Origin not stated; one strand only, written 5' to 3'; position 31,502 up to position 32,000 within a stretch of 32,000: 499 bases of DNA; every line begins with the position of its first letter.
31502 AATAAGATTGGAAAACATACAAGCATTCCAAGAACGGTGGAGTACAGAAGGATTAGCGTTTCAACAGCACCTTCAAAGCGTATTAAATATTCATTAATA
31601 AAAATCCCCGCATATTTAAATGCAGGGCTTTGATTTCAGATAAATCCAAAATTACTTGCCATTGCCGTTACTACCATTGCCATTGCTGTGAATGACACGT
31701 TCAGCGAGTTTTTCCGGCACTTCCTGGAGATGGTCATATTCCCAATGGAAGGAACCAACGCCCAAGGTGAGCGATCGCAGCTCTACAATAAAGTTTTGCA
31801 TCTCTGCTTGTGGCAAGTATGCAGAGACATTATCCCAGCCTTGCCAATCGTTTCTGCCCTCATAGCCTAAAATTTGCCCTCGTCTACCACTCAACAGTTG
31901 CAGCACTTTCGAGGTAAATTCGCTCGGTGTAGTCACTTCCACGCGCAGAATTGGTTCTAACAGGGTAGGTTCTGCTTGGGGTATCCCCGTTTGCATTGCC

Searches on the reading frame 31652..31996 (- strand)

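Call 9: search_protein_families(library=pfam, proteins=[window:31652-31996:-])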
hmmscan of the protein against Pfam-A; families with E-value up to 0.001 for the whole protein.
window:31652-31996:- (114 aa): 1 family
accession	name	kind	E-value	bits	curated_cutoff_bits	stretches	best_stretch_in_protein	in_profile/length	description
PF00679.30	EFG_C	-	1.1e-23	83.4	27.9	1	12-100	2-88/89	Elongation factor G C-terminus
